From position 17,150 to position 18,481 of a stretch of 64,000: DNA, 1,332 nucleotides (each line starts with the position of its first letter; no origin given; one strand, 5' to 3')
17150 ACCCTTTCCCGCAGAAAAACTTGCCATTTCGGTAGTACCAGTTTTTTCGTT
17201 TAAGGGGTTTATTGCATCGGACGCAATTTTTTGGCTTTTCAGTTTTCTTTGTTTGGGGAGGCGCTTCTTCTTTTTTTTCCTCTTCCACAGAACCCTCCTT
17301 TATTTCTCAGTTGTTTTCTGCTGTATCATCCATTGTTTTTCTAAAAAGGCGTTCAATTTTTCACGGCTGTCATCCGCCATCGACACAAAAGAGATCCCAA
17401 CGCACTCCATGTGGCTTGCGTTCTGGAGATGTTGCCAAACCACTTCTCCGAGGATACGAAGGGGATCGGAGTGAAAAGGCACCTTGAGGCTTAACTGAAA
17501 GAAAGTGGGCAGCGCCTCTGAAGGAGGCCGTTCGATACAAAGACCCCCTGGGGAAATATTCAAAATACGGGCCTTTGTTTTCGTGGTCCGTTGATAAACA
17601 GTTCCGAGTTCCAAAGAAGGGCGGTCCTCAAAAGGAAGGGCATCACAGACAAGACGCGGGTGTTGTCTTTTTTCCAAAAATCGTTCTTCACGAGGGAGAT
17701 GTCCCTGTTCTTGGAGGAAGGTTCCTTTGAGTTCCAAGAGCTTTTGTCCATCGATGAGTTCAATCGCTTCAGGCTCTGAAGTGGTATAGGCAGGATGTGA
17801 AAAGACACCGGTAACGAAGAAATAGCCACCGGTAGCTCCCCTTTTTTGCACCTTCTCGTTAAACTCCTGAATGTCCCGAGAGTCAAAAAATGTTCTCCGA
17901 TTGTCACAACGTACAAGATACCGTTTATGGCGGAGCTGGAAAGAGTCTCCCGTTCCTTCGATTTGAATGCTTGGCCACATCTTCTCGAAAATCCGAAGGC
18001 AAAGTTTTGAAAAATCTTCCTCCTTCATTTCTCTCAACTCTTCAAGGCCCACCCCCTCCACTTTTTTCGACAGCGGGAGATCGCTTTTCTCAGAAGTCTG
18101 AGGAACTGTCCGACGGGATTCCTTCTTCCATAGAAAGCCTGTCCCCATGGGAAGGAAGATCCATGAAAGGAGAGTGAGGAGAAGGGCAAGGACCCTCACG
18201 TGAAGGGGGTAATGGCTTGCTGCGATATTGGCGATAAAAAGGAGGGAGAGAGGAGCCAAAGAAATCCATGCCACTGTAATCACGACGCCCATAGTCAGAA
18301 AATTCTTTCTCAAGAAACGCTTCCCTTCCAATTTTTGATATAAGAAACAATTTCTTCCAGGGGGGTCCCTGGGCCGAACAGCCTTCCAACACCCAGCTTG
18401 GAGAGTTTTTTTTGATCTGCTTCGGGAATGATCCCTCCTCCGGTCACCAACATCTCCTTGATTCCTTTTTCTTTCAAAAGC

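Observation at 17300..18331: Membrane-anchored Mrr-fold domain fused to a PilZ c-di-GMP receptor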

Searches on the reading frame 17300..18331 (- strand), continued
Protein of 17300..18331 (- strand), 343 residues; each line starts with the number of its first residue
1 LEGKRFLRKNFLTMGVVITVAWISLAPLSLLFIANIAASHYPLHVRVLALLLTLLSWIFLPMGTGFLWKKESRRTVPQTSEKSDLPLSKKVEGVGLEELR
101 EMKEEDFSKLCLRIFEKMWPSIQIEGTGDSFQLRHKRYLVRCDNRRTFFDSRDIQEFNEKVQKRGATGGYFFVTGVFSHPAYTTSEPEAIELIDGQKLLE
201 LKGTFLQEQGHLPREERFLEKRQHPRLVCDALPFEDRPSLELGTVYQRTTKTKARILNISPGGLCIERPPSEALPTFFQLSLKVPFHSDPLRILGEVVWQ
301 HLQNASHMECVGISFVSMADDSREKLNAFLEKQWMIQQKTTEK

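Call 56: list_cluster_members(proteins=[P0006, P0007, P0001, P0164])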
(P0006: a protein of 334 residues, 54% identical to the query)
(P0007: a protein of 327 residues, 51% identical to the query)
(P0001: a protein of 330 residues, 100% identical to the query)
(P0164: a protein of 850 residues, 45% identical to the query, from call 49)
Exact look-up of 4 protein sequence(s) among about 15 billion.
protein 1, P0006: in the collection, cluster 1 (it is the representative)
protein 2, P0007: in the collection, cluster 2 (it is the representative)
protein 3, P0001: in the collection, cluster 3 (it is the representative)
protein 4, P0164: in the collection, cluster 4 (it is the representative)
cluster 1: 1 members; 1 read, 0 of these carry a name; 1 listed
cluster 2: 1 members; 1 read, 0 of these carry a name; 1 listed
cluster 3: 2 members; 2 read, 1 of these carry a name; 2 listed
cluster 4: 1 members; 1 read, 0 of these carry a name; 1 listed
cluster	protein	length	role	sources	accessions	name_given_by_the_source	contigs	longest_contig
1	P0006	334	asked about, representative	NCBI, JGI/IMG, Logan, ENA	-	-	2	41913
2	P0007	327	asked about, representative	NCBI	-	-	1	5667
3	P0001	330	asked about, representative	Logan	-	-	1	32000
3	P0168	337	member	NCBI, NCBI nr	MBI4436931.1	MAG: PilZ domain-containing protein [Candidatus Omnitrophica bacterium] | PilZ domain-containing protein [Candidatus Omnitrophota bacterium]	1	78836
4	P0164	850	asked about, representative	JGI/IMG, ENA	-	-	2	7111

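Call 58: search_protein_families(library=pfam, proteins=[L007:10019-11065:+, L007:11010-11336:+, L007:11264-11713:+, L007:11710-12531:+, L007:12335-13609:+], max_evalue=0.01)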
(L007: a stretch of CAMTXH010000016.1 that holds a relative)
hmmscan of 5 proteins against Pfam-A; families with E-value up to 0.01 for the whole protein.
L007:10019-11065:+ (348 aa): 2 families
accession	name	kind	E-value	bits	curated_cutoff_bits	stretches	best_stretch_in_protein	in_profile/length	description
PF07238.19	PilZ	-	1.8e-12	47.9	22.5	1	220-331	1-101/102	PilZ domain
PF04471.18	Mrr_cat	-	7.5e-11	42.6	21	1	93-201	3-114/115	Restriction endonuclease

L007:11010-11336:+ (108 aa): 2 families
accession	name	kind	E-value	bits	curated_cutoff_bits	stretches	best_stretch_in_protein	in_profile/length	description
PF11781.13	Zn_ribbon_RRN7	-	0.0057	16.7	27.1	1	57-83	3-25/32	Zinc-finger of RNA-polymerase I-specific TFIIB, Rrn7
PF04570.20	zf-FLZ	-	0.0096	15.8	23.4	0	59-94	14-51/54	zinc-finger of the FCS-type, C2-C2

L007:11264-11713:+ (149 aa): 1 family
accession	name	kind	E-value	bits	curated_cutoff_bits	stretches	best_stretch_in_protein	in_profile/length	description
PF07238.19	PilZ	-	6e-11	43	22.5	1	29-140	1-101/102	PilZ domain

L007:11710-12531:+ (273 aa): 2 families
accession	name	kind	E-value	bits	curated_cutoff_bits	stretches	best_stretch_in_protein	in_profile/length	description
PF01887.21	SAM_HAT_N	-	1e-47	162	26.3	1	6-150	1-145/145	SAM hydroxide adenosyltransferase N-terminal domain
PF20257.3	SAM_HAT_C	-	3.1e-24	85.5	25.5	1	173-260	1-83/84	SAM hydroxide adenosyltransferase C-terminal domain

L007:12335-13609:+ (424 aa): 4 families
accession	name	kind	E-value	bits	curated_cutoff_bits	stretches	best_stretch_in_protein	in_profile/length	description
PF01435.24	Peptidase_M48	-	2.8e-27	96.2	20.3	1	223-421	5-183/186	Peptidase family M48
PF16491.10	Peptidase_M48_N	-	6.5e-16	59.1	27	1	63-214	25-177/179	CAAX prenyl protease N-terminal, five membrane helices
PF05569.17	Peptidase_M56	-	2.4e-07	30.6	31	1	188-308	99-218/296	BlaR1 peptidase M56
PF19723.4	DUF6216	-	0.0086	15.8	27.3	0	44-106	98-160/270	Family of unknown function (DUF6216)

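Call 62: find_encoding_contigs(protein=P0002, flank=3000, max_places=2)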
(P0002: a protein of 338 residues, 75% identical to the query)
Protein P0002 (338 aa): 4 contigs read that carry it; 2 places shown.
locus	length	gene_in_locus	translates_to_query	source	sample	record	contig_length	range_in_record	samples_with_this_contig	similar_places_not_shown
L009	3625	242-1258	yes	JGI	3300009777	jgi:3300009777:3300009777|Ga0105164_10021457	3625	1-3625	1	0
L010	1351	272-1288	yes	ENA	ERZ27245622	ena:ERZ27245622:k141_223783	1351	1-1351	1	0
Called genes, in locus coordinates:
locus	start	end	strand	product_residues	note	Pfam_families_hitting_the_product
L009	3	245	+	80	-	?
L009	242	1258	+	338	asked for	PF04471:Mrr_cat, PF07238:PilZ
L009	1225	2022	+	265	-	PF01035:DNA_binding_1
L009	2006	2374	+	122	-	PF07238:PilZ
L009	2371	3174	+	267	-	PF01887:SAM_HAT_N, PF20257:SAM_HAT_C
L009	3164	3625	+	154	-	?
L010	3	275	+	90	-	?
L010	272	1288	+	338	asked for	PF04471:Mrr_cat, PF07238:PilZ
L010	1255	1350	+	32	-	?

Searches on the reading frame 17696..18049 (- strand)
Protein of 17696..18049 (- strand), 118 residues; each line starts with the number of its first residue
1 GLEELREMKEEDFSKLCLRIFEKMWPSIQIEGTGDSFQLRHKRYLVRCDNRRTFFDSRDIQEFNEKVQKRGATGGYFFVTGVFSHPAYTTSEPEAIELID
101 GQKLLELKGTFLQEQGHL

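Call 24: search_solved_structures(query=A2, max_evalue=10, show_alignments=5)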
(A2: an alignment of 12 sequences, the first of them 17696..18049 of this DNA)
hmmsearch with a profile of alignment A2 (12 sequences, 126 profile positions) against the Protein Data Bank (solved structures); distinct sequences matched with E-value up to 10: 4.
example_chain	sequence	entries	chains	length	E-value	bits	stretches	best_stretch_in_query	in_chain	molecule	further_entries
6kuj_B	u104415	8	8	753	1.1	12.1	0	44-70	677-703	RNA-directed RNA polymerase catalytic subunit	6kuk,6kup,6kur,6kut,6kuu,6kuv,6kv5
4fvc_A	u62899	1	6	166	1.5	11.6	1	50-96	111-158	Putative uncharacterized protein yhgC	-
4jou_A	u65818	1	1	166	1.5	11.6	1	50-96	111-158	Putative uncharacterized protein yhgC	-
3tvz_A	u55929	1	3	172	1.6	11.5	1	50-96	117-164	Putative uncharacterized protein yhgC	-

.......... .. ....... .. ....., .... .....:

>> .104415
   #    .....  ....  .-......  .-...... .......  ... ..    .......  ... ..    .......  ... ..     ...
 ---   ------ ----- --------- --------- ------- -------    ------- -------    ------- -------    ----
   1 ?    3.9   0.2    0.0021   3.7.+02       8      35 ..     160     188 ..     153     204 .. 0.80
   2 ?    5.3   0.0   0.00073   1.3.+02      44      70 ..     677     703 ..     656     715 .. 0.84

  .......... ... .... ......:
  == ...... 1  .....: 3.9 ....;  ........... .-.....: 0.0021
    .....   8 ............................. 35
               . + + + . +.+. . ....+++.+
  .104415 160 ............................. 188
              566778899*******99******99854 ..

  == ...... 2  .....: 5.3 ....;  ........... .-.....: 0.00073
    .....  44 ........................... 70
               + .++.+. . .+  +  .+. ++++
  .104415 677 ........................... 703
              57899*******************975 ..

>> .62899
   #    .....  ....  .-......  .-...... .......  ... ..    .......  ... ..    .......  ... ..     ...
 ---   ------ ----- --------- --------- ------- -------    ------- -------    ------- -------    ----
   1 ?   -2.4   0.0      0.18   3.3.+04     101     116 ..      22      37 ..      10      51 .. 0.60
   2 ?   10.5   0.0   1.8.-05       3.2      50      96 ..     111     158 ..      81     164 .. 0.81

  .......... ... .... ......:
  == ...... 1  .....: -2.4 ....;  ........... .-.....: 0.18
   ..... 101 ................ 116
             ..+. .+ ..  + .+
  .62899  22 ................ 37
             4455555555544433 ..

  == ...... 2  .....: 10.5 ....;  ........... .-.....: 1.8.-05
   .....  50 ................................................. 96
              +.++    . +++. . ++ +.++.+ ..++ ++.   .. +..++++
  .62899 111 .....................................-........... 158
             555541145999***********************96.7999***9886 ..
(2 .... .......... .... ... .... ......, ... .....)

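Call 33: search_protein_representatives(alignment_id=A2)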
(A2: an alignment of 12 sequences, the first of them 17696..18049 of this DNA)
Query: 12 sequences, 126 profile positions. Proteins with E-value up to 0.001 (for the whole library): 921; up to 1e-10: 9; up to 1e-30: 1. The best 150 are listed.
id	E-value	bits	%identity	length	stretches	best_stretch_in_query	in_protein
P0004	4.2e-56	204.1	-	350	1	1-125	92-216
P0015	1.6e-19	85.9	-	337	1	2-123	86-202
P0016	4.4e-16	74.7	-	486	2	7-116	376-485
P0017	2.4e-13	65.9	-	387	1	5-121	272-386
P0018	3.7e-12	62.1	-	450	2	66-120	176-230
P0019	1.0e-11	60.7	-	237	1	4-122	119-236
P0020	1.5e-11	60.1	-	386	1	4-121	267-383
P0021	9.9e-11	57.5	-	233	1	2-123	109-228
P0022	9.9e-11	57.5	-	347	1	4-119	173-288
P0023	1.2e-10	57.2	-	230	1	3-119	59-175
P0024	3.6e-10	55.6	-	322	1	13-120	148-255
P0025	5.1e-10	55.2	-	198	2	2-118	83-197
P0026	6.7e-10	54.8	-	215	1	2-117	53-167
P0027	7.5e-10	54.6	-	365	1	2-122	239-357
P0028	7.8e-10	54.6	-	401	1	2-124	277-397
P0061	2.3e-08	49.8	-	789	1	12-122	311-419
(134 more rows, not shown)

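Call 38: search_protein_families(library=pfam, proteins=[P0015, P0061, P0016, P0018, P0022, P0024], max_evalue=0.01)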
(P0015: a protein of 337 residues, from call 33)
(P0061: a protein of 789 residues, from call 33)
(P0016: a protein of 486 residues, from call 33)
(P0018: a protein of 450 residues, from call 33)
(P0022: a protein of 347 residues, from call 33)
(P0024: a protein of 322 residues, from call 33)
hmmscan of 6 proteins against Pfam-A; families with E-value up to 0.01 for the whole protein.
P0015 (337 aa): 2 families
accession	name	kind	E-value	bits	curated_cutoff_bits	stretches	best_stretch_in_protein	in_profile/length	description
PF07238.19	PilZ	-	2.5e-08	34.6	22.5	1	211-322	1-101/102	PilZ domain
PF04471.18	Mrr_cat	-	2.9e-07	31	21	1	129-194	48-114/115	Restriction endonuclease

P0061 (789 aa): 3 families
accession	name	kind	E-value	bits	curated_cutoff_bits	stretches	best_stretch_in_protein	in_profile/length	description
PF04471.18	Mrr_cat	-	2.7e-13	50.5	21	1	305-413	2-115/115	Restriction endonuclease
PF22722.2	NA-iREase1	-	0.0064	16.9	27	0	320-409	9-104/106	NACHT-associated inactive Restriction Endonuclease 1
PF11741.13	AMIN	-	0.0091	16.5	20.5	0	35-87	9-63/101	AMIN domain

P0016 (486 aa): 3 families
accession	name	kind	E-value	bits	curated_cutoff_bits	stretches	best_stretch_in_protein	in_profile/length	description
PF04471.18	Mrr_cat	-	7.6e-48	161.9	21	2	150-259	3-115/115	Restriction endonuclease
PF22722.2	NA-iREase1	-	4.7e-12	46.3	27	2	156-235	1-81/106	NACHT-associated inactive Restriction Endonuclease 1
PF13156.12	Mrr_cat_2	-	0.00018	21.9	22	0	169-243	19-95/127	Restriction endonuclease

P0018 (450 aa): 5 families
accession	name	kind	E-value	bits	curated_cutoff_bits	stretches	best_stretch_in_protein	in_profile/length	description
PF04471.18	Mrr_cat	-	5.4e-45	152.7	21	2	282-393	2-115/115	Restriction endonuclease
PF22722.2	NA-iREase1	-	7e-14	52.1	27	2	289-390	1-105/106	NACHT-associated inactive Restriction Endonuclease 1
PF01396.24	Zn_ribbon_Top1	-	7.5e-10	38.9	32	1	417-450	3-36/39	Topoisomerase DNA binding C4 zinc finger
PF13156.12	Mrr_cat_2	-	5.9e-05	23.4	22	1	303-381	16-100/127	Restriction endonuclease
PF10356.15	RRG7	-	0.00052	19.9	22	1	328-359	86-117/185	Required for respiratory growth protein 7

P0022 (347 aa): 3 families
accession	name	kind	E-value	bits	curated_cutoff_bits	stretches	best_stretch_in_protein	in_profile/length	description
PF04471.18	Mrr_cat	-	1.5e-31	109.3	21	1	175-285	2-115/115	Restriction endonuclease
PF22722.2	NA-iREase1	-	2.9e-08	34.1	27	1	182-282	1-105/106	NACHT-associated inactive Restriction Endonuclease 1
PF13156.12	Mrr_cat_2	-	5.7e-07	29.9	22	1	186-275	10-102/127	Restriction endonuclease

P0024 (322 aa): 3 families
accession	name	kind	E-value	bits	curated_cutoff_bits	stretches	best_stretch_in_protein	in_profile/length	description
PF04471.18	Mrr_cat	-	6.2e-31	107.3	21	1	141-251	2-115/115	Restriction endonuclease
PF22722.2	NA-iREase1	-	9.9e-11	42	27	1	148-249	1-106/106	NACHT-associated inactive Restriction Endonuclease 1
PF13156.12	Mrr_cat_2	-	3e-07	30.8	22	1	165-241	23-104/127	Restriction endonuclease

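Call 39: find_encoding_contigs(protein=P0015, flank=8000, max_places=3)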
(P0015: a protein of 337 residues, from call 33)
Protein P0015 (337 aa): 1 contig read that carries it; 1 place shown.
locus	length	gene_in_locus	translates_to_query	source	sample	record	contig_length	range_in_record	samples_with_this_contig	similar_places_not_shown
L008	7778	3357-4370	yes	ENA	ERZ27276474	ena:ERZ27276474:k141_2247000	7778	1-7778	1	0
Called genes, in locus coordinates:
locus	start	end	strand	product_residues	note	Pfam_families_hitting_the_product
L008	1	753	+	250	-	?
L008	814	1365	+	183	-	PF04892:VanZ-LLP1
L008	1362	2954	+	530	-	PF01642:MM_CoA_mutase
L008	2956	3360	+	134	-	PF02310:B12-binding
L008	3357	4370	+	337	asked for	PF04471:Mrr_cat (weak), PF07238:PilZ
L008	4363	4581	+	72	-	-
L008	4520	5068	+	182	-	PF01035:DNA_binding_1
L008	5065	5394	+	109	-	-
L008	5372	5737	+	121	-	PF07238:PilZ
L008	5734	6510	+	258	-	PF01887:SAM_HAT_N, PF20257:SAM_HAT_C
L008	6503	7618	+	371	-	PF16491:Peptidase_M48_N, PF01435:Peptidase_M48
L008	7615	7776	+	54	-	?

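Call 49: find_homologous_proteins(query=P0061, max_evalue=0.001)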
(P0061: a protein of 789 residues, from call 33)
Query P0061 (789 aa): 5 proteins with E <= 0.001 among 8000 candidates.
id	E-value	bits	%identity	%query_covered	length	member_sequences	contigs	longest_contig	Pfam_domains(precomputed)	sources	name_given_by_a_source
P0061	0.0e+0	1685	100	100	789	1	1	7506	PF04471.19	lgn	-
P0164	2.7e-137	477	45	75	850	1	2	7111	PF07238.20,PF04471.19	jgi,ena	-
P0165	3.4e-114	401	42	72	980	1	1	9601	PF04471.19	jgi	-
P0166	6.2e-105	370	41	73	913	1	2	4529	PF04471.19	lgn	-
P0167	1.0e-101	360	48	33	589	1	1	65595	-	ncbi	ncbi:MAG: hypothetical protein ABIE75_05195 [Candidatus Omnitrophota bacterium]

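Call 50: predict_structure(alignment_id=A2)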
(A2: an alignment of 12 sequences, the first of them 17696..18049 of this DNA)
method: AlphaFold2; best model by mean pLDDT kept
length: 118 residues; sequences in the alignment: 12
mean_pLDDT: 86.5   pTM: 0.80
mean pLDDT of the five models: 86.5, 86.0, 85.3, 77.1, 76.4
residues with pLDDT >= 90: 75; 70-90: 23; 50-70: 16; < 50: 4
segments of 3 or more residues with pLDDT < 50: 115-118
pLDDT, mean of each block of 10 residues (from residue 1): 94 92 77 61 88 96 94 93 97 93 93 54
secondary structure, 60 per line:
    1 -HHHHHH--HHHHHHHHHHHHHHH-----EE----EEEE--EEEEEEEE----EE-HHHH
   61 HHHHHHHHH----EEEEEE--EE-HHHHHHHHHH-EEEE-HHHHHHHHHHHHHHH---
elements in order: H2-7 H10-24 E36-39 E42-49 H57-69 E74-79 H85-94 E96-99 H101-115

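Call 54: fold_search(model_id=the predicted structure, library=pdb)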
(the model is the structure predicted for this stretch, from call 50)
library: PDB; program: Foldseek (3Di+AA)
matches with E <= 10: 968; with E <= 0.001: 1
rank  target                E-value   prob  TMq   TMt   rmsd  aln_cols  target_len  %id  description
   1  5xog_E                6.5e-04  1.00  0.45  0.27   3.8        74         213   15  RNA Polymerase II elongation complex bound with Spt5 KOW5 and Elf1 (released 2017-08-16)
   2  4f0q_D                1.7e-03  1.00  0.68  0.21   5.0       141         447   15  MspJI Restriction Endonuclease - P21 Form (released 2012-08-08)
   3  9u49_A                1.8e-03  1.00  0.49  0.18   6.8       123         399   14  crystal structure of Cdn1 in complex with cA4 (released 2026-02-04)
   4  3wbi                  2.5e-03  0.99  0.41  0.11  10.2       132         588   13  Crystal structure analysis of eukaryotic translation initiation factor 5B structure I (released 2014-11-19)
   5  6xre_E                2.7e-03  0.99  0.48  0.31   9.2       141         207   11  Structure of the p53/RNA polymerase II assembly (released 2021-03-24)
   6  1y88                  3.9e-03  1.00  0.59  0.40   4.1       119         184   18  Crystal Structure of Protein of Unknown Function AF1548 (released 2004-12-21)
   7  4f0p_B                4.7e-03  1.00  0.66  0.20   5.2       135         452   15  MspJI Restriction Endonuclease - P31 Form (released 2012-08-08)
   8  5x4z_E                5.0e-03  0.98  0.48  0.28  13.7       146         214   12  RNA Polymerase II from Komagataella Pastoris (Type-1 crystal) (released 2017-05-17)
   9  8u9x_E                5.4e-03  0.99  0.49  0.30  13.5       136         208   12  STRUCTURAL BASIS OF TRANSCRIPTION: RNA POLYMERASE II SUBSTRATE BINDING AND METAL COORDINATION AT 3.0 A OF T834P MUTANT (released 2024-09-18)
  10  8z4i_B                6.5e-03  1.00  0.47  0.16   6.1        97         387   15  crystal structure of Cdn1 in complex with cA3 (released 2026-02-04)
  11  8dgf_B                6.5e-03  1.00  0.54  0.06   5.0       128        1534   12  Avs4 bound to phage PhiV-1 portal (released 2022-08-03)
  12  8yfq_E                7.4e-03  1.00  0.45  0.26   9.5        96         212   14  Cryo EM structure of Komagataella phaffii RNAPII-Rat1-Rai1 pre-termination complex (released 2024-09-25)
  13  4f0p_C                8.4e-03  1.00  0.64  0.20   5.3       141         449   14  MspJI Restriction Endonuclease - P31 Form (released 2012-08-08)
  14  8z4i_A                9.0e-03  0.99  0.52  0.19   7.3       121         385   17  crystal structure of Cdn1 in complex with cA3 (released 2026-02-04)
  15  5iy6_E                9.6e-03  0.95  0.45  0.28  12.0       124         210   13  Human holo-PIC in the closed state (released 2016-05-18)
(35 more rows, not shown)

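Call 58: search_protein_families(library=pfam, proteins=[L008:4363-4581:+, L008:5065-5394:+, P0164], max_evalue=0.01)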
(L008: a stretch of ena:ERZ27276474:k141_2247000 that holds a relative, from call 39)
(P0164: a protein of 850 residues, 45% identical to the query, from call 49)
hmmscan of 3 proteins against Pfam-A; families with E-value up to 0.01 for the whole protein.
L008:4363-4581:+ (72 aa): 2 families
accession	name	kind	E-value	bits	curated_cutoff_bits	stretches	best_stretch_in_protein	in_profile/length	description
PF04570.20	zf-FLZ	-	7.5e-05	22.6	23.4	1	34-62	13-43/54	zinc-finger of the FCS-type, C2-C2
PF00412.28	LIM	-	0.0025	18.5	22.9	1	36-62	28-54/58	LIM domain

L008:5065-5394:+ (109 aa): 1 family
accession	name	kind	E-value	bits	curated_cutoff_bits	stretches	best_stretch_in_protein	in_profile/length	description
PF18935.5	DUF5683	-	0.00077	19.9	26.7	1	7-38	3-34/151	Family of unknown function (DUF5683)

P0164 (850 aa): 3 families
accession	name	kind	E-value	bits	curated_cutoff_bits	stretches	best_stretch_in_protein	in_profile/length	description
PF04471.18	Mrr_cat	-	1.1e-09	38.8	21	1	297-396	12-115/115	Restriction endonuclease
PF07238.19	PilZ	-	1.8e-05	25.4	22.5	1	762-839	25-101/102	PilZ domain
PF22722.2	NA-iREase1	-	0.0011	19.4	27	1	334-382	46-91/106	NACHT-associated inactive Restriction Endonuclease 1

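Call 73: find_encoding_contigs(protein=P0164, flank=5000, max_places=2)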
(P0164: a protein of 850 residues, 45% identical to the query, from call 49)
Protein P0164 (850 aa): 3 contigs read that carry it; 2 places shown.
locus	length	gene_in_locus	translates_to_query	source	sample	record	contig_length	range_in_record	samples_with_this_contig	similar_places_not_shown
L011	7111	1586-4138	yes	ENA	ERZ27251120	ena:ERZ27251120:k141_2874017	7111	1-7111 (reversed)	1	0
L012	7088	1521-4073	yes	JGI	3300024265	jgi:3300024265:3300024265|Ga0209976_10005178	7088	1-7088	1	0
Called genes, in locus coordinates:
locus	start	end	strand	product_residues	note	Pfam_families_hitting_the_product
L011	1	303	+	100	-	?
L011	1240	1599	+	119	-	-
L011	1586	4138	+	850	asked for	PF04471:Mrr_cat, PF07238:PilZ (faint)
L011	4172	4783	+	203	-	-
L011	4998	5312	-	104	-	-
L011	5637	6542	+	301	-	PF00248:Aldo_ket_red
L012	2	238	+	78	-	?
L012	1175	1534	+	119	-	-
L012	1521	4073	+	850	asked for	PF04471:Mrr_cat, PF07238:PilZ (faint)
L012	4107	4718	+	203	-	-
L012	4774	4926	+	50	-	-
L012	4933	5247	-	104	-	-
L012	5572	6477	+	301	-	PF00248:Aldo_ket_red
